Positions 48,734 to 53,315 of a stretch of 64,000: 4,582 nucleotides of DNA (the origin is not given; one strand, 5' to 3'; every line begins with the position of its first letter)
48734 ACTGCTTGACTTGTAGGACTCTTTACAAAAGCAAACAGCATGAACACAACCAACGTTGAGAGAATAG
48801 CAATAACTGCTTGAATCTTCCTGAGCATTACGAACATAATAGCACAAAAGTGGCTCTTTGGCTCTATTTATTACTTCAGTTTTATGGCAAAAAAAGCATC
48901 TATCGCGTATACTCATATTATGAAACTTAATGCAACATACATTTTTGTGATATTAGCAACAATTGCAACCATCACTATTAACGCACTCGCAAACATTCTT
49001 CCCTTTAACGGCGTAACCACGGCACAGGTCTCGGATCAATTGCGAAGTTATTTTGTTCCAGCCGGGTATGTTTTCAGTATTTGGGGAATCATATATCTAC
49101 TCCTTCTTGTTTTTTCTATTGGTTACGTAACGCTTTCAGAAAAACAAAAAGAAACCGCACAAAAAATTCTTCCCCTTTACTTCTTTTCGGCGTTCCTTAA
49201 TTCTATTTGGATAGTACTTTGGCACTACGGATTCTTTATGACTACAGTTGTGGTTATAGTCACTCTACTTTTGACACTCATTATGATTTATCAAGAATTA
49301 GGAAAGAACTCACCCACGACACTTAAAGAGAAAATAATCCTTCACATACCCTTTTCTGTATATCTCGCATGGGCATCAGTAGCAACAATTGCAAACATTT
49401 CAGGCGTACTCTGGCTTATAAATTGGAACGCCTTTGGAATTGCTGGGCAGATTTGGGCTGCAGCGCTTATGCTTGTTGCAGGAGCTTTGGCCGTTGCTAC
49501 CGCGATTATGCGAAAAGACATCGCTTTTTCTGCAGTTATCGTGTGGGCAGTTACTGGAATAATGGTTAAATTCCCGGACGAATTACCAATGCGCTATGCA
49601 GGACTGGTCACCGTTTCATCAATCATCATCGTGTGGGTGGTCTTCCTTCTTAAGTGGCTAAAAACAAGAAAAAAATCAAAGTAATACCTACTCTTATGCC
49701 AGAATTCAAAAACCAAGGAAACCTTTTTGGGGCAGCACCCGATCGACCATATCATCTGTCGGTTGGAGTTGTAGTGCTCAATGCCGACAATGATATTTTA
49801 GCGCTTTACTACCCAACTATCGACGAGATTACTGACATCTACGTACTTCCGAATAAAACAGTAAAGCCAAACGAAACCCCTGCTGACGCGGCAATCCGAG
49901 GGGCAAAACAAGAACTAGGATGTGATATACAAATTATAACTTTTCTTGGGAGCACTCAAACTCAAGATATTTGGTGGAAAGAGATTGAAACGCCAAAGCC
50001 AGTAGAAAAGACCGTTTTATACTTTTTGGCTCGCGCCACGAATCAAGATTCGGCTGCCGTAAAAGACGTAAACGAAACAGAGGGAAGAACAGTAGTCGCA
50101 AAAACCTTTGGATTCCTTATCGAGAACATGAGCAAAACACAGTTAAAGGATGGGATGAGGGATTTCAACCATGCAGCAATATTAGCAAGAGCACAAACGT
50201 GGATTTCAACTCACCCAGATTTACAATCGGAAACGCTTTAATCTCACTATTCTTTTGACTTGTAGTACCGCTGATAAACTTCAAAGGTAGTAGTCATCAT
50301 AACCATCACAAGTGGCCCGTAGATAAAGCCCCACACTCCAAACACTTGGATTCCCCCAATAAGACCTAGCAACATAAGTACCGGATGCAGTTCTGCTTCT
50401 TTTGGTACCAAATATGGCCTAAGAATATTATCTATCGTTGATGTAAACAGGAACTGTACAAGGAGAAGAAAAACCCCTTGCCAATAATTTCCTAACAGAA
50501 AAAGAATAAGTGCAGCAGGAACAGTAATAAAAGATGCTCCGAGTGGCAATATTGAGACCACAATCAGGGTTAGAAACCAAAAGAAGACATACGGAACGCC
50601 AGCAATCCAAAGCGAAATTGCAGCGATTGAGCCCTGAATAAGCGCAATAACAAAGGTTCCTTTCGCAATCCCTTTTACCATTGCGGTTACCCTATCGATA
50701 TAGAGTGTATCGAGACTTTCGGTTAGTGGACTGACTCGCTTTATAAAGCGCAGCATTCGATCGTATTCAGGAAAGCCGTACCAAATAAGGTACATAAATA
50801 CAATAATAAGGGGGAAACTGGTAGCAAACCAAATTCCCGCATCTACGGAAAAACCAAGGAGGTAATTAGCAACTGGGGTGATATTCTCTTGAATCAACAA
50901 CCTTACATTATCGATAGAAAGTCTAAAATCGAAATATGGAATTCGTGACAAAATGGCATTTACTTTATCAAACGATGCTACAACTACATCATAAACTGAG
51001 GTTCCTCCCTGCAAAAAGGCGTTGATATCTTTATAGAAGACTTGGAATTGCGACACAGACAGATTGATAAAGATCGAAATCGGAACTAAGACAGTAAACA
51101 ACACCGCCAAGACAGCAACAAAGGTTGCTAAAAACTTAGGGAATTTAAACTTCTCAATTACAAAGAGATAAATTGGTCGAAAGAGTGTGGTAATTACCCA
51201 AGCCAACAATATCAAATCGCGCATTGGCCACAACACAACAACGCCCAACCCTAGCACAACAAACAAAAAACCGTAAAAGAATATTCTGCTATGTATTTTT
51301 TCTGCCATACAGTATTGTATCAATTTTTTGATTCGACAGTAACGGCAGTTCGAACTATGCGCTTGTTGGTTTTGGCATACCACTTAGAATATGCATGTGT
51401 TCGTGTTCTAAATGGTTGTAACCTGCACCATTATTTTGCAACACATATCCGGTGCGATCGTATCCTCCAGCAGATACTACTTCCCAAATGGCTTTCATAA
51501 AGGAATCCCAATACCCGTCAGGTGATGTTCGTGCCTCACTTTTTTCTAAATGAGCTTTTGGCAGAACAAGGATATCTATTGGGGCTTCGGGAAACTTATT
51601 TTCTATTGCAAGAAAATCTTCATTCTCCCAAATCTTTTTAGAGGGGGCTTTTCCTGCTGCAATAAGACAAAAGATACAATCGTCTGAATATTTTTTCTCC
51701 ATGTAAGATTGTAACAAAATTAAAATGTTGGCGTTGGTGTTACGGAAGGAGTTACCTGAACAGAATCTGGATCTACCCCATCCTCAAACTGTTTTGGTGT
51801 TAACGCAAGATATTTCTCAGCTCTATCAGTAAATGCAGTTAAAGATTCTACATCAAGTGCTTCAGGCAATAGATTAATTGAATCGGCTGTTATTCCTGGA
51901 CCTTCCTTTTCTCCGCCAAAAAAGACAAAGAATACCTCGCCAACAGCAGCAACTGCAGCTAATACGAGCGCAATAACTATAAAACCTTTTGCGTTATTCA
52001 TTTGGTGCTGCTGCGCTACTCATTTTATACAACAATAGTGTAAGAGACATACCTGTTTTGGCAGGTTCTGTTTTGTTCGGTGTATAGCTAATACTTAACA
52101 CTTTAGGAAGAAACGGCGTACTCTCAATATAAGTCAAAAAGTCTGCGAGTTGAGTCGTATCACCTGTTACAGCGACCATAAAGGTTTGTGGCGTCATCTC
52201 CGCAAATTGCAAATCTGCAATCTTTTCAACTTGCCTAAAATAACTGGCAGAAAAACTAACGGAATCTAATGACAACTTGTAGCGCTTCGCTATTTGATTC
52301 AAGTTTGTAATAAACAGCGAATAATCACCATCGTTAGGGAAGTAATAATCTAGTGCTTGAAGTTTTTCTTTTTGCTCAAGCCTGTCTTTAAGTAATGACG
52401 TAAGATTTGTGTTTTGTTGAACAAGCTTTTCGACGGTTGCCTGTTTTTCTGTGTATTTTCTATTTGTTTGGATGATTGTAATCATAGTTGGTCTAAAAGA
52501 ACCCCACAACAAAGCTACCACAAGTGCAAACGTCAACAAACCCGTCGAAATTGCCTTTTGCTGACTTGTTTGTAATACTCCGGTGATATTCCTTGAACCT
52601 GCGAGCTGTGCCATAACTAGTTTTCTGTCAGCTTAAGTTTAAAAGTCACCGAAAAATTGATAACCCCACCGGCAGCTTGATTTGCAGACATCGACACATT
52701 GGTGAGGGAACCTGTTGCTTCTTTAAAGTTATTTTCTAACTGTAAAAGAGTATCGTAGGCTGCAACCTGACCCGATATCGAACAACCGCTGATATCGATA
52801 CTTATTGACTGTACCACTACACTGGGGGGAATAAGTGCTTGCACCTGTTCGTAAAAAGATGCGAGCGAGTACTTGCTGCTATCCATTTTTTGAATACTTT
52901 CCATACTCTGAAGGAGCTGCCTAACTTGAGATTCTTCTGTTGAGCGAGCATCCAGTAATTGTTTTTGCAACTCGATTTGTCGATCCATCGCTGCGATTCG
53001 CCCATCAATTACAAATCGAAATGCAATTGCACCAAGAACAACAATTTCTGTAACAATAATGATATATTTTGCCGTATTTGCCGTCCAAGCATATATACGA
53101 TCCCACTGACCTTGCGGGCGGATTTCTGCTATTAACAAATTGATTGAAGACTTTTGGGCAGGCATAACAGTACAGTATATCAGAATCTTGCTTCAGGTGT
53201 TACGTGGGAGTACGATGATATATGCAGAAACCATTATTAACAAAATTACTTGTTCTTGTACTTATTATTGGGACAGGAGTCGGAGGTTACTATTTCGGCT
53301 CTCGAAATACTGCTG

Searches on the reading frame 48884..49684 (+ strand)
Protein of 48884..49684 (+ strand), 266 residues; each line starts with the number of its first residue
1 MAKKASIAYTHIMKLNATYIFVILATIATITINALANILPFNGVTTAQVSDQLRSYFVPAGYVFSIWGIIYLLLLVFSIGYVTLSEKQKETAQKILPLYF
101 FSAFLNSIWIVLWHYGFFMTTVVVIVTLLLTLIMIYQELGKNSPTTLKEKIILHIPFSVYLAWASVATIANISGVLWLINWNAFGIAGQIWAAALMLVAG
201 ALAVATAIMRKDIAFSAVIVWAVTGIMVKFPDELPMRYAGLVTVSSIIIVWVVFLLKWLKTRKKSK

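Call 16: search_protein_families(library=pfam, proteins=[window:48884-49684:+], max_evalue=0.001)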
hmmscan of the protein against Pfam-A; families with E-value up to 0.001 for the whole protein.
window:48884-49684:+ (266 aa): 1 family
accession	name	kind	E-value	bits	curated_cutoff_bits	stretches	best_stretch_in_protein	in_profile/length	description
PF03073.20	TspO_MBR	-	4.4e-06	26.9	24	1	52-173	27-142/145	TspO/MBR family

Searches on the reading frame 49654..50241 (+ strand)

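Call 16: search_protein_families(library=pfam, proteins=[window:49654-50241:+], max_evalue=0.001)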
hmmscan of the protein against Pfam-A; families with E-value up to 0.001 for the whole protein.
window:49654-50241:+ (195 aa): 1 family
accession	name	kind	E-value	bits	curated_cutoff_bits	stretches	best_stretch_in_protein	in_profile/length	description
PF00293.34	NUDIX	-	1.8e-08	34.9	21.1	1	33-140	2-105/134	NUDIX domain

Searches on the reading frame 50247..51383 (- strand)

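Call 16: search_protein_families(library=pfam, proteins=[window:50247-51383:-], max_evalue=0.001)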
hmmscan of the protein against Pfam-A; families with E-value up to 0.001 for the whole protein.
window:50247-51383:- (378 aa): 1 family
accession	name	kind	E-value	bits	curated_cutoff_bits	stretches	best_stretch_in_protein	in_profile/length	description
PF01594.21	AI-2E_transport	-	8.7e-43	147.2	34.3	1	38-370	4-326/327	AI-2E family transporter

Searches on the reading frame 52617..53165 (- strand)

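Call 16: search_protein_families(library=pfam, proteins=[window:52617-53165:-], max_evalue=0.001)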
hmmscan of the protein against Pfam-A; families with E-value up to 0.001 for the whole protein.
window:52617-53165:- (182 aa): 1 family
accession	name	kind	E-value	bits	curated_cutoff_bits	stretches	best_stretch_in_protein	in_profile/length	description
PF05137.18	PilN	-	0.00057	20.3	22.8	0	105-177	3-78/78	Fimbrial assembly protein (PilN)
